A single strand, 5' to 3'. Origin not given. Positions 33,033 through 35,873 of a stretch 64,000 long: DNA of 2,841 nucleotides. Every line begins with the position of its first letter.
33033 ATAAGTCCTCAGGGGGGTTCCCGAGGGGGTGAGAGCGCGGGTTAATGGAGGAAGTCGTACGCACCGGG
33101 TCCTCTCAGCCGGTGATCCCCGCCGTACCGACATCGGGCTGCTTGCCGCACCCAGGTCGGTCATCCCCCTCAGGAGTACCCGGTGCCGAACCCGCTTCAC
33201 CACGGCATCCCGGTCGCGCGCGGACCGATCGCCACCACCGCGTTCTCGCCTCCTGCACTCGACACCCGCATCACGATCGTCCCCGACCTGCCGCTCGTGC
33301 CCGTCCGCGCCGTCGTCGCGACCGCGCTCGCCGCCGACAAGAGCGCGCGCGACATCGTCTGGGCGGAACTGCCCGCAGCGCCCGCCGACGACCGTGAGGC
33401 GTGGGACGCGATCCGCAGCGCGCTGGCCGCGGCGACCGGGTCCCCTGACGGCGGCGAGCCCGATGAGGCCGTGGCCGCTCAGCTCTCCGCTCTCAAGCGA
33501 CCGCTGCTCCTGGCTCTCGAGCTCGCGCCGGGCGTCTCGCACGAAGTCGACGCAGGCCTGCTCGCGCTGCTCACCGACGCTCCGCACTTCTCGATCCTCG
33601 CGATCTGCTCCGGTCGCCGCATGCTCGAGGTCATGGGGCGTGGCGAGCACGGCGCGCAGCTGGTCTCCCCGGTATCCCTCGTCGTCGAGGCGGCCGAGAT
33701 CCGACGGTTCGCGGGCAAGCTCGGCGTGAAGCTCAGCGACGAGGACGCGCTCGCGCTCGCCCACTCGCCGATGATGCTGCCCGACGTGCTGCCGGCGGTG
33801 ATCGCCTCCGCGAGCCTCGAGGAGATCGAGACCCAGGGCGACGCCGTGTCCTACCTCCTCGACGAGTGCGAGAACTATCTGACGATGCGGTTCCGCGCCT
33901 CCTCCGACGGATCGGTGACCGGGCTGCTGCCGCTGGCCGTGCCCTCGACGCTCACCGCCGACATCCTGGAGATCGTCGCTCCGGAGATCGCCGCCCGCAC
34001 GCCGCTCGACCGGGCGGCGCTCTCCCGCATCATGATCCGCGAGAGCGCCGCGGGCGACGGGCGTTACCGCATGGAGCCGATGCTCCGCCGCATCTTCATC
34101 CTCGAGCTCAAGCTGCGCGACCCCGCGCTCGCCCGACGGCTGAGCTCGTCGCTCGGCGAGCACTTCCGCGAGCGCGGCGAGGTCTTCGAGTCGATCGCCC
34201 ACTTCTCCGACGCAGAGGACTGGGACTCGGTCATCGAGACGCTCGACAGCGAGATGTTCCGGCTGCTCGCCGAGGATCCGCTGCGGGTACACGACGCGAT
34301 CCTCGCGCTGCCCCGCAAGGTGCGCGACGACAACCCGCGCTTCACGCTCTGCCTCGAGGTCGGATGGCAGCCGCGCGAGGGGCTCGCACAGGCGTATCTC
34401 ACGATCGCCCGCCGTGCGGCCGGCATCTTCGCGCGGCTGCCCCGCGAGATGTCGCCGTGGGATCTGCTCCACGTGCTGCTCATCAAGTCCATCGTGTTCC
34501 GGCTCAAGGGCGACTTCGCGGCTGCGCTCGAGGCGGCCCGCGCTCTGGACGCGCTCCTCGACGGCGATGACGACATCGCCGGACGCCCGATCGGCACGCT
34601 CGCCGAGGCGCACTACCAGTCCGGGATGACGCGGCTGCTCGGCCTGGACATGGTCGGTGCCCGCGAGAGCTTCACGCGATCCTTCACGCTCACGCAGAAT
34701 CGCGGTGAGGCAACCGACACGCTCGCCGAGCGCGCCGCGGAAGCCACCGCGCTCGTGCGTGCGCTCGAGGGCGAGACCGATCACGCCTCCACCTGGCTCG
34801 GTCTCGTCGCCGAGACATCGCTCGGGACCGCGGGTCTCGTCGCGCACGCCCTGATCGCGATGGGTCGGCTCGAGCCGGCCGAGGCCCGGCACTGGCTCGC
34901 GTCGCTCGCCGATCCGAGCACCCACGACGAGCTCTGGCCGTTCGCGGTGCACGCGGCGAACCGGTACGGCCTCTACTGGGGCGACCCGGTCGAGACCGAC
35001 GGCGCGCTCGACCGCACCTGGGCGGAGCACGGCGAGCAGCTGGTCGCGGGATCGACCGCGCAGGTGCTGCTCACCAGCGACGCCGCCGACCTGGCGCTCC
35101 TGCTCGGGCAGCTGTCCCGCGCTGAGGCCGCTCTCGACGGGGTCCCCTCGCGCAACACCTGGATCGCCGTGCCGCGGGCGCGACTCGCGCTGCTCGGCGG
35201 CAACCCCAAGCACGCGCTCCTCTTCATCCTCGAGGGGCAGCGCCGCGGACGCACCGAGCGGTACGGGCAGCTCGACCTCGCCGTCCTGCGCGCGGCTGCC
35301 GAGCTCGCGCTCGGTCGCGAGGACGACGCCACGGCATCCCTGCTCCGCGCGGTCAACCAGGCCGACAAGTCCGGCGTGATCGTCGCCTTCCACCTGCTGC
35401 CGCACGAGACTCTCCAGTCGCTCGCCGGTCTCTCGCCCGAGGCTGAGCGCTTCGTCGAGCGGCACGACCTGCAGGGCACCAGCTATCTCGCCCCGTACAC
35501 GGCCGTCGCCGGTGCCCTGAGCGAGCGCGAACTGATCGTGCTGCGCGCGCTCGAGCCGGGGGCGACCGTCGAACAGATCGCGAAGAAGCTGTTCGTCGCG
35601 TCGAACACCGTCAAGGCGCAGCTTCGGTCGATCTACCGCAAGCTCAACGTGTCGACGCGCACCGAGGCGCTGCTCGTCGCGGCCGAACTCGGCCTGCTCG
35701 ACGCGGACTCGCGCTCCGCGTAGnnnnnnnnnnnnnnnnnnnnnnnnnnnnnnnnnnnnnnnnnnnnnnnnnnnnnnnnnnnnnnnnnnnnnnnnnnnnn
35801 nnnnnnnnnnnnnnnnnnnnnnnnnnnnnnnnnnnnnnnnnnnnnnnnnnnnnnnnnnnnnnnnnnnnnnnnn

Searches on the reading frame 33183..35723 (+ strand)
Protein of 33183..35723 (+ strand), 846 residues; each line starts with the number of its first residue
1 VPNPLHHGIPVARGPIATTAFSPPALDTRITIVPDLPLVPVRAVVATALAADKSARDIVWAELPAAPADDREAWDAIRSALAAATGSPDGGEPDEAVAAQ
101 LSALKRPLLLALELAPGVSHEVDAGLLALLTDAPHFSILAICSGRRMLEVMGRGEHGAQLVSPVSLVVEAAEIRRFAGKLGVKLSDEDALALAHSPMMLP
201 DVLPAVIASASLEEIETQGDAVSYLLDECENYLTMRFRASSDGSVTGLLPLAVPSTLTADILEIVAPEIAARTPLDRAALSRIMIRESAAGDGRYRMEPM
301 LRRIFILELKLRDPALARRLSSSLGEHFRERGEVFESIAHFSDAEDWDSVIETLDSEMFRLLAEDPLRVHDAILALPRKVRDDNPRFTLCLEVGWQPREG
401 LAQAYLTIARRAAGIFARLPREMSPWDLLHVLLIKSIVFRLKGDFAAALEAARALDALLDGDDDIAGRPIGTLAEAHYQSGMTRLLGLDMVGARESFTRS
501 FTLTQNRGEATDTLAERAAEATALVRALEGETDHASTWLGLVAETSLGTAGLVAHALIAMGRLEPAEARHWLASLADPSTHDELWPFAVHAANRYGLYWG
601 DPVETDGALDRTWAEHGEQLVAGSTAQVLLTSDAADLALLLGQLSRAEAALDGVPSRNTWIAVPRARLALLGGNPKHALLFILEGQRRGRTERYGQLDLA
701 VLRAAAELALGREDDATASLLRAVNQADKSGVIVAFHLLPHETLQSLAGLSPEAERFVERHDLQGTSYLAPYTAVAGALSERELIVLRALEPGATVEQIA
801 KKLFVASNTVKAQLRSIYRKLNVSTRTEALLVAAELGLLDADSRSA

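Call 10: search_protein_families(library=pfam, proteins=[window:33183-35723:+], max_evalue=0.001)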
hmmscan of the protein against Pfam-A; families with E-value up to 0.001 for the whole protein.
window:33183-35723:+ (846 aa): 1 family
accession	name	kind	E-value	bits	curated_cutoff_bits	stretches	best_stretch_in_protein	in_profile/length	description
PF00196.25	GerE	-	1.2e-13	50.9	23.5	1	779-833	3-57/57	Bacterial regulatory proteins, luxR family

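Call 12: find_homologous_proteins(query=window:33183-35723:+, max_evalue=1e-20)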
Query window:33183-35723:+ (846 aa): 61 proteins with E <= 1e-20 among 8000 candidates.
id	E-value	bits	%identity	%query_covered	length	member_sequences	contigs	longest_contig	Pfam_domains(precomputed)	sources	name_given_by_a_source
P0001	0.0e+0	1818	100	100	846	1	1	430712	PF00196.26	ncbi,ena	-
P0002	0.0e+0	1658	91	100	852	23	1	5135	PF00196.26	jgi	jgi:LuxR family maltose regulon positive regulatory protein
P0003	0.0e+0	1658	91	100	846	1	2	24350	PF00196.26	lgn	-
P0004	0.0e+0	1651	91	100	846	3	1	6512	PF00196.26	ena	-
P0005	0.0e+0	1648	90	100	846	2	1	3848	PF00196.26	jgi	-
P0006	0.0e+0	1625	89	100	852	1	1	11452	PF00196.26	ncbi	-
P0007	0.0e+0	1583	88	100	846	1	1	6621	PF00196.26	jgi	jgi:LuxR family maltose regulon positive regulatory protein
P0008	0.0e+0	1563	86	100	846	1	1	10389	PF00196.26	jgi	jgi:LuxR family maltose regulon positive regulatory protein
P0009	0.0e+0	1557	85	100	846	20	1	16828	PF00196.26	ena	-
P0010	0.0e+0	1540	86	100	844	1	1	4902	PF25873.1,PF00196.26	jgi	jgi:LuxR family maltose regulon positive regulatory protein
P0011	0.0e+0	1540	85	100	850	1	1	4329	PF00196.26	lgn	-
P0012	0.0e+0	1537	85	100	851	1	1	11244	PF00196.26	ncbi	ncbi:MAG: LuxR C-terminal-related transcriptional regulator [Pseudolysinimonas sp.]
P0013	0.0e+0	1533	85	100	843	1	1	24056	PF00196.26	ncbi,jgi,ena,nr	ncbi:MAG TPA: LuxR C-terminal-related transcriptional regulator [Pseudolysinimonas sp.]|nr:LuxR C-te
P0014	0.0e+0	1530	85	100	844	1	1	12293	PF00196.26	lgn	-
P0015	0.0e+0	1504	87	95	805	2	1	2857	-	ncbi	ncbi:MAG TPA: hypothetical protein VF479_01470, partial [Pseudolysinimonas sp.]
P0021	0.0e+0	1369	77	100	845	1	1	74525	PF00196.26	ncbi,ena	-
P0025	0.0e+0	1279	73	99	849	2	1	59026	PF00196.26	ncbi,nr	ncbi:MAG TPA: LuxR C-terminal-related transcriptional regulator [Pseudolysinimonas sp.]|nr:LuxR C-te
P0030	0.0e+0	1123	64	100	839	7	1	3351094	PF00196.26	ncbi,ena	-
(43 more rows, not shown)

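Call 14: find_encoding_contigs(protein=P0001, flank=10000, max_places=2)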
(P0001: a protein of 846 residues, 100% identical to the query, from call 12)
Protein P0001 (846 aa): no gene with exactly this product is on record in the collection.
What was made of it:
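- Tried and rejected: Exact look-up of the window's own regulator protein (P0001) found no contig on record (call 14).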

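Call 15: find_encoding_contigs(protein=P0021, flank=10000, max_places=2)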
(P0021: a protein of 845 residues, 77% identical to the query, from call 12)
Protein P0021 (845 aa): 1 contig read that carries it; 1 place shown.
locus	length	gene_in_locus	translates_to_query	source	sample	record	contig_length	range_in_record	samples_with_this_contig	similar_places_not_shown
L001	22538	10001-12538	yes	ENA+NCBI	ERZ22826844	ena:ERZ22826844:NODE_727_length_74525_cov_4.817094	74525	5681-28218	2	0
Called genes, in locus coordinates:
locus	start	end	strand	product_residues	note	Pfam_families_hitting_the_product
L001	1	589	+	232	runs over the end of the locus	PF07685:GATase_3 (faint), PF13507:GATase_5, PF00117:GATase (faint)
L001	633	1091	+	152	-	PF12823:DUF3817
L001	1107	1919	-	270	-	-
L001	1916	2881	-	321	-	PF00005:ABC_tran, PF13304:AAA_21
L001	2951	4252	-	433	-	PF00924:MS_channel_2nd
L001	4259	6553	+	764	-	PF18072:FGAR-AT_linker, PF00586:AIRS, PF02769:AIRS_C, PF00586:AIRS, PF02769:AIRS_C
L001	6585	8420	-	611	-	-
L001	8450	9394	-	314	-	PF00106:adh_short, PF01370:Epimerase (weak), PF08659:KR, PF13561:adh_short_C2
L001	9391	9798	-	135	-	PF01817:CM_2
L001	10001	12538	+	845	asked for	PF00196:GerE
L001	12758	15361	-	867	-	PF10609:ParA (weak)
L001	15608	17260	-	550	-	PF13439:Glyco_transf_4 (weak), PF13692:Glyco_trans_1_4 (weak)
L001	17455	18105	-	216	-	PF13302:Acetyltransf_3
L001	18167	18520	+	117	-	-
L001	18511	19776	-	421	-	PF04542:Sigma70_r2 (weak), PF20239:DUF6596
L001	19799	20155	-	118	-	PF03795:YCII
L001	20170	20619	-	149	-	PF08327:AHSA1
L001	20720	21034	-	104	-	PF25355:DUF7882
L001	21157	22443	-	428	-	PF00709:Adenylsucc_synt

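Call 17: find_encoding_contigs(protein=P0003, flank=10000, max_places=2)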
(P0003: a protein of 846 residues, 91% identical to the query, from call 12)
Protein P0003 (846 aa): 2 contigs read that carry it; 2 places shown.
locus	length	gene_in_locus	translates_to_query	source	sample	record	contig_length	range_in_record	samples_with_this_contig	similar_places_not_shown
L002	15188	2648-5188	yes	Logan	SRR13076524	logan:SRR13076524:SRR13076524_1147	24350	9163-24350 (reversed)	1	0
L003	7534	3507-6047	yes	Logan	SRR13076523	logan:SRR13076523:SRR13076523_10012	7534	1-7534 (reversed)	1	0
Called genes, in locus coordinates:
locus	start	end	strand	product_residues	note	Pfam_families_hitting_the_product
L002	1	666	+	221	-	?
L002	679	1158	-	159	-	-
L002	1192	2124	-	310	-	PF00106:adh_short, PF08659:KR (weak), PF13561:adh_short_C2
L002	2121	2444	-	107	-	PF01817:CM_2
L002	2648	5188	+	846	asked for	PF00196:GerE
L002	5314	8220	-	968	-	-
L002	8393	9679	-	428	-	-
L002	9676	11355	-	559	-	PF12146:Hydrolase_4 (weak)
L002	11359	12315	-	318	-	-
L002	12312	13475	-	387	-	PF02771:Acyl-CoA_dh_N, PF00441:Acyl-CoA_dh_1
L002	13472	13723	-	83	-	PF00550:PP-binding (weak)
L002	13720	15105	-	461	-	PF01648:ACPS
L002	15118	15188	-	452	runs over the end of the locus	-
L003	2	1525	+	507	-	?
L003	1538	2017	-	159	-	-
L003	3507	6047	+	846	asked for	PF00196:GerE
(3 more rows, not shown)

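Call 18: find_encoding_contigs(protein=P0013, flank=10000, max_places=2)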
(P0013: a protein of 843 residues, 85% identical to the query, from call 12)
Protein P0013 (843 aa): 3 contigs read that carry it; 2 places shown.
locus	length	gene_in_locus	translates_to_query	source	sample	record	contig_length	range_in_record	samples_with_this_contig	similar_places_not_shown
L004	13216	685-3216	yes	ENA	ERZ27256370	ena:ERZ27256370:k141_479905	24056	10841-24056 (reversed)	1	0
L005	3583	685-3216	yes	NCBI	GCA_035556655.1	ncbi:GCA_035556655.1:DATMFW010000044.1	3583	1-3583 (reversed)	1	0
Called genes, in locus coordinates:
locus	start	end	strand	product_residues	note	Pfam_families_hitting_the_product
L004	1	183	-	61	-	PF00106:adh_short, PF08659:KR (weak)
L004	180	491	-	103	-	PF01817:CM_2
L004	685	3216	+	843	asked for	PF00196:GerE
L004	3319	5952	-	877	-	PF01656:CbiA (faint), PF10609:ParA (weak), PF13614:AAA_31 (weak)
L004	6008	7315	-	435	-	-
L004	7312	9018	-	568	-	PF00561:Abhydrolase_1 (faint), PF12146:Hydrolase_4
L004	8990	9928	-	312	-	-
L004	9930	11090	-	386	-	PF02771:Acyl-CoA_dh_N, PF00441:Acyl-CoA_dh_1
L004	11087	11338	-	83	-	PF00550:PP-binding (weak)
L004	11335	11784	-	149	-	PF01648:ACPS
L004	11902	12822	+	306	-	PF00535:Glycos_transf_2, PF10111:Glyco_tranf_2_2 (faint), PF13641:Glyco_tranf_2_3 (weak)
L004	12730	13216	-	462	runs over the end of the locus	-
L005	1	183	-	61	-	PF00106:adh_short, PF08659:KR (weak)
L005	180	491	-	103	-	PF01817:CM_2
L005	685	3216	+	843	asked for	PF00196:GerE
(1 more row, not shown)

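Call 20: find_encoding_contigs(protein=P0030, flank=10000, max_places=1)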
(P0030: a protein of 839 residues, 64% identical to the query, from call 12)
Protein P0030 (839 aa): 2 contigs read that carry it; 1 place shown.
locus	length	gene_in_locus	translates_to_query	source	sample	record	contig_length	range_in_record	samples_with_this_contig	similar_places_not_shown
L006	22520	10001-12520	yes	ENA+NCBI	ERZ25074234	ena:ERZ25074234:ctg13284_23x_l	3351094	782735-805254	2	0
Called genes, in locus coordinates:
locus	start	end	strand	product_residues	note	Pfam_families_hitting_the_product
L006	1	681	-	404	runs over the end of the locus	PF07690:MFS_1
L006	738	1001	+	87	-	PF02700:PurS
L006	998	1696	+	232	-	PF07685:GATase_3, PF13507:GATase_5, PF00117:GATase (weak), PF01965:DJ-1_PfpI (weak)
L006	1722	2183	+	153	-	PF12823:DUF3817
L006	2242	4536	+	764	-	PF18072:FGAR-AT_linker, PF00586:AIRS, PF02769:AIRS_C, PF00586:AIRS, PF02769:AIRS_C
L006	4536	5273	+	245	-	PF00106:adh_short, PF01370:Epimerase (weak), PF08659:KR (weak), PF13561:adh_short_C2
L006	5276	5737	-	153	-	-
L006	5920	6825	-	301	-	PF00106:adh_short, PF13561:adh_short_C2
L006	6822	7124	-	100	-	PF01817:CM_2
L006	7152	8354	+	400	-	PF05977:MFS_3, PF07690:MFS_1, PF00083:Sugar_tr, PF07690:MFS_1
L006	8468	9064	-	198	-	PF13302:Acetyltransf_3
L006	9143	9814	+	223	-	-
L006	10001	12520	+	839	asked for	PF00196:GerE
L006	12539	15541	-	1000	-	-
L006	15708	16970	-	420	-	-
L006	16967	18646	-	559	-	PF12146:Hydrolase_4 (faint)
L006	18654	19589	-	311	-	-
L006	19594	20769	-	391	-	PF02771:Acyl-CoA_dh_N, PF00441:Acyl-CoA_dh_1, PF08028:Acyl-CoA_dh_2 (weak)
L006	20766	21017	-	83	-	PF00550:PP-binding (weak)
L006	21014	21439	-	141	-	PF01648:ACPS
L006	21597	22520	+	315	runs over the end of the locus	PF00535:Glycos_transf_2, PF10111:Glyco_tranf_2_2 (faint), PF13641:Glyco_tranf_2_3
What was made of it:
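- R1 lies between an upstream co-directional gene and the regulator gene in the L006 group (call 20).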

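Call 21: find_encoding_contigs(protein=P0025, flank=10000, max_places=1)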
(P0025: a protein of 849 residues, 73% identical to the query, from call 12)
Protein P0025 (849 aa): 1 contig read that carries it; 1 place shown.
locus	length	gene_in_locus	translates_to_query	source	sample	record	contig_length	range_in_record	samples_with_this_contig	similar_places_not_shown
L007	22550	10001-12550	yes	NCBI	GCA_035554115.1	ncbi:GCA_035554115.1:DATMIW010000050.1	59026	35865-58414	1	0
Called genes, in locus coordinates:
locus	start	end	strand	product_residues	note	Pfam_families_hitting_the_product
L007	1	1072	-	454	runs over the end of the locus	PF01571:GCV_T, PF08669:GCV_T_C (faint)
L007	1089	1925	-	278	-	PF02219:MTHFR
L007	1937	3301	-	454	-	PF01571:GCV_T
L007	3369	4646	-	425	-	PF00296:Bac_luciferase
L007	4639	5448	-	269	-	PF00561:Abhydrolase_1, PF12697:Abhydrolase_6, PF12146:Hydrolase_4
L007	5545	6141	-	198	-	PF00440:TetR_N, PF17940:TetR_C_31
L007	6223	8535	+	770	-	PF18072:FGAR-AT_linker, PF00586:AIRS, PF02769:AIRS_C, PF00586:AIRS, PF02769:AIRS_C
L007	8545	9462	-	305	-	PF00106:adh_short, PF08659:KR, PF13561:adh_short_C2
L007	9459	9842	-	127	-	PF01817:CM_2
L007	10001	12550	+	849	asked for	PF00196:GerE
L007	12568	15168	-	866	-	PF06564:CBP_BcsQ (weak), PF13614:AAA_31 (weak)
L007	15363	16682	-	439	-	PF13579:Glyco_trans_4_4, PF13439:Glyco_transf_4, PF00534:Glycos_transf_1, PF13692:Glyco_trans_1_4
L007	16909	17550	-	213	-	PF13302:Acetyltransf_3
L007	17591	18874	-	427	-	PF00709:Adenylsucc_synt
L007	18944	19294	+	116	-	PF04993:TfoX_N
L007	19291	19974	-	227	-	PF00588:SpoU_methylase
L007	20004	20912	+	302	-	PF03602:Cons_hypoth95 (faint), PF01555:N6_N4_Mtase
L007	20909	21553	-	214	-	PF01370:Epimerase, PF05368:NmrA, PF13460:NAD_binding_10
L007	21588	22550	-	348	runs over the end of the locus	PF13845:Septum_form (weak)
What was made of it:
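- Checked: Gene calls in L002, L006 and L007 end the same way (calls 17, 20, 21).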

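Call 30: find_related_loci(query=A1, collection=metagenome_contigs, flank=10000)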
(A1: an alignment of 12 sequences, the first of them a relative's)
Query A1 (846 aa) in metagenome_contigs; peptide patterns used: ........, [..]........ (x = any residue, [..] = any of these).
136 stretches matched a pattern; 16 encode a relative of the query (tblastn E <= 1e-3); 16 distinct loci.
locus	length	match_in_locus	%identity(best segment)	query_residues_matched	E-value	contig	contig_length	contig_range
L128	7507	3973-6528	90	1-846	0e+0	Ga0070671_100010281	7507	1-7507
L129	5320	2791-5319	93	1-837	0e+0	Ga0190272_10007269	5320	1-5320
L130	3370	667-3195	85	1-846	0e+0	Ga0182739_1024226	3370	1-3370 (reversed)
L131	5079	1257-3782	81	1-842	0e+0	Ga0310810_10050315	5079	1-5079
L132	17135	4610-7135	65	1-846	0e+0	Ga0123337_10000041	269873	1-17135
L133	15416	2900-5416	64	1-846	0e+0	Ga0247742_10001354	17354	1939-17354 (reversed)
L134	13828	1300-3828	63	1-846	0e+0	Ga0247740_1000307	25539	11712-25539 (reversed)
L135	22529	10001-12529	64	1-846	0e+0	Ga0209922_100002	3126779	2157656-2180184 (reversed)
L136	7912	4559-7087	63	1-846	0e+0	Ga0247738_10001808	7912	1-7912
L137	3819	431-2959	63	1-846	0e+0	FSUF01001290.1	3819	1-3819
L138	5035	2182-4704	58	1-846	0e+0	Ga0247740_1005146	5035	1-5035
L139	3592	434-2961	60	1-846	0e+0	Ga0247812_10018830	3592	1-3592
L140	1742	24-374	83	730-846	2e-53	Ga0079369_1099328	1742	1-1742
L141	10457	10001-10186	50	778-839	2e-8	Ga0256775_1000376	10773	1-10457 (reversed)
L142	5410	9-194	48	778-839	4e-8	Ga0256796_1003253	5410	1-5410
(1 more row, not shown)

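Call 38: search_protein_families(library=pfam, proteins=[P0001, P0010], max_evalue=1)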
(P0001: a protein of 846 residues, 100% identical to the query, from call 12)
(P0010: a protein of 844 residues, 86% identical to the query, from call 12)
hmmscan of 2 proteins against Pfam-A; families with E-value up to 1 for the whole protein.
P0001 (846 aa): 7 families
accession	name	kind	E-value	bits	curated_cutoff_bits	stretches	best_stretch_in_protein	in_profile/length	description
PF00196.25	GerE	-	1.2e-13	50.9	23.5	1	779-833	3-57/57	Bacterial regulatory proteins, luxR family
PF13384.12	HTH_23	-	0.0036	17.5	24.6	1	781-818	6-41/50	Homeodomain-like domain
PF13556.12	HTH_30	-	0.0039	17.4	27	1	793-838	12-57/59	PucR C-terminal helix-turn-helix domain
PF23468.1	ARC6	-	0.0089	15.9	24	0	504-546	64-101/188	Plastid division regulator alpha solenoid domain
PF04545.22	Sigma70_r4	-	0.061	13.3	24.1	1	781-821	9-48/50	Sigma-70, region 4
PF17874.7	TPR_MalT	-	0.066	12.9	45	1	630-736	202-319/336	MalT-like TPR region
PF08281.18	Sigma70_r4_2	-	0.079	13.1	25.7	1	781-820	15-53/54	Sigma-70, region 4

P0010 (844 aa): 5 families
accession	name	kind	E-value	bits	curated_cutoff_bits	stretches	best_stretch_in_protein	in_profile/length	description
PF00196.25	GerE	-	1.2e-13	50.8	23.5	1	777-831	3-57/57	Bacterial regulatory proteins, luxR family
PF13384.12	HTH_23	-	0.0033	17.6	24.6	1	779-816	6-41/50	Homeodomain-like domain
PF13556.12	HTH_30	-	0.0097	16.1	27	1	791-836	12-57/59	PucR C-terminal helix-turn-helix domain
PF04545.22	Sigma70_r4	-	0.066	13.2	24.1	1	779-819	9-48/50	Sigma-70, region 4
PF08281.18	Sigma70_r4_2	-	0.11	12.7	25.7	1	779-818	15-53/54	Sigma-70, region 4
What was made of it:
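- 33183..35723 (+): Candidate binding protein: 846-aa LuxR-type regulator with a STAND/MalT-like architecture and a C-terminal GerE HTH at residues 779-833. Pfam GerE E=1.2e-13 and weak TPR_MalT E=0.066 (calls 10 and 38).
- On LAL / MalT-type regulators (large ATP-binding LuxR family; STAND): Pfam GerE E=1.2e-13 at residues 779-833 (calls 10 and 38). There is no Pfam AAA or NB-ARC hit, even at E<=1 (call 38). TPR_MalT is only E=0.066 (call 38).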

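Call 39: search_solved_structures(query=A1, max_evalue=0.01)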
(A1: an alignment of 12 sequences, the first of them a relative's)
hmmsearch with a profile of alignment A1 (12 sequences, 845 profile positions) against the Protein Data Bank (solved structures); distinct sequences matched with E-value up to 0.01: 14.
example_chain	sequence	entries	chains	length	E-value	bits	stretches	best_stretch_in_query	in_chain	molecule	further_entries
4yn8_A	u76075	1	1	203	2.5e-08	36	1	777-833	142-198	Response regulator ChrA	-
2krf_A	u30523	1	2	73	3.1e-07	32.4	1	778-838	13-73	Transcriptional regulatory protein comA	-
3ulq_B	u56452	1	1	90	5.5e-07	31.5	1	777-838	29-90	Transcriptional regulatory protein ComA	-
3kln_A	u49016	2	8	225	1.4e-06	30.2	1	777-833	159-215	Transcriptional regulator, LuxR family | Transcriptional regulator VpsT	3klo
7x1k_A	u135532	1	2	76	0.00013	23.7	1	778-836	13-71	Chemotaxis protein CheY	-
4wt0_B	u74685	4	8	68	0.00049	21.8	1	778-837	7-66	Response regulator receiver domain protein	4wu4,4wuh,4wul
1zlj_A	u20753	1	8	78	0.00054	21.6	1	778-835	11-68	Dormancy Survival Regulator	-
4wsz_A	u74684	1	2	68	0.00066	21.3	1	778-837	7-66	Response regulator receiver domain protein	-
1zlk_A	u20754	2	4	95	0.00084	21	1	778-835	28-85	Dormancy Survival Regulator | TWO COMPONENT TRANSCRIPTIONAL REGULATORY PROTEIN DEVR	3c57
7r3g_B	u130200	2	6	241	0.0022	19.6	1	777-838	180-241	Regulatory protein RhlR | PROSS optimized variant of RhlR with 75 mutations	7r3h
4zmr_A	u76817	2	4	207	0.0028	19.3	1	778-838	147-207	Response regulator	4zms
4hye_A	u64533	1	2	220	0.0032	19.1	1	778-838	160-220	Response regulator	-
3c3w_A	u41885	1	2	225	0.0052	18.4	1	778-835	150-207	TWO COMPONENT TRANSCRIPTIONAL REGULATORY PROTEIN DEVR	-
5hev_A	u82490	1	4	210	0.0074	17.9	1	778-838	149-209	Response regulator protein VraR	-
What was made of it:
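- On LAL / MalT-type regulators (large ATP-binding LuxR family; STAND): PDB sequence hits are GerE-type DNA-binding domains only (call 39).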

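Call 58: predict_structure(alignment_id=A1)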
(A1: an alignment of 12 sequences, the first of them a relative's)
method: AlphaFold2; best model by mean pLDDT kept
length: 846 residues; sequences in the alignment: 12
mean_pLDDT: 78.1   pTM: 0.59
mean pLDDT of the five models: 78.1, 73.4, 71.6, 70.5, 68.4
residues with pLDDT >= 90: 134; 70-90: 512; 50-70: 149; < 50: 51
segments of 3 or more residues with pLDDT < 50: 397-404, 600-613, 615-628, 769-776
pLDDT, mean of each block of 10 residues (from residue 1): 72 82 90 86 91 90 86 91 80 88 90 86 89 91 79 85 88 86 86 87 86 78 88 84 72 84 78 64 71 78 89 89 90 87 90 81 75 87 83 57 52 74 86 83 74 89 77 87 83 90 77 85 86 89 84 85 73 62 71 62 40 37 43 70 64 63 78 75 72 72 90 91 82 73 87 88 63 53 78 75 83 78 60 60 50
secondary structure, 60 per line:
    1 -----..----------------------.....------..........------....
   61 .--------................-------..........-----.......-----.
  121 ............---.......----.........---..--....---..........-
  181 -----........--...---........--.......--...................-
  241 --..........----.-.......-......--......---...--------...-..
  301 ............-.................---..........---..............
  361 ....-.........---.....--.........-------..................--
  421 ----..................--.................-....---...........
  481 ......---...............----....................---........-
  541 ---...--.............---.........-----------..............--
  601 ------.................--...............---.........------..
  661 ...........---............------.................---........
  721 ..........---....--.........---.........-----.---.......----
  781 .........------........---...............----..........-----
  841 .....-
elements in order (helices of 4 or more, strands of 3 or more residues): E30-34 H41-50 E57-61 H70-85 H93-102 E108-114 H120-132 E136-142 H147-155 H163-166 H170-179 H186-193 H202-209 H212-218 H221-239 H243-252 H259-265 H267-272 H275-280 E284-286 E295-297 H299-312 H314-330 H334-343 H347-364 H366-374 H378-382 H385-393 H401-418 H425-442 H445-461 H463-466 H470-486 H490-504 H509-528 H532-539 H549-561 H565-573 H585-598 H607-623 H626-640 H644-652 H659-671 H675-686 H693-709 H713-730 H734-737 H741-748 H752-760 H770-776 H781-789 H796-803 H807-821 H826-835 H841-845
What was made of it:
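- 33183..35723 (+): AlphaFold model pLDDT 78 (call 58).
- On LAL / MalT-type regulators (large ATP-binding LuxR family; STAND): The model does show an N-terminal alpha/beta domain (strands 30-34, 57-61, 108-114, 136-142; call 58), so a degenerate NTPase fold is possible. The model comes from a 12-sequence alignment with pLDDT 78 (call 58).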
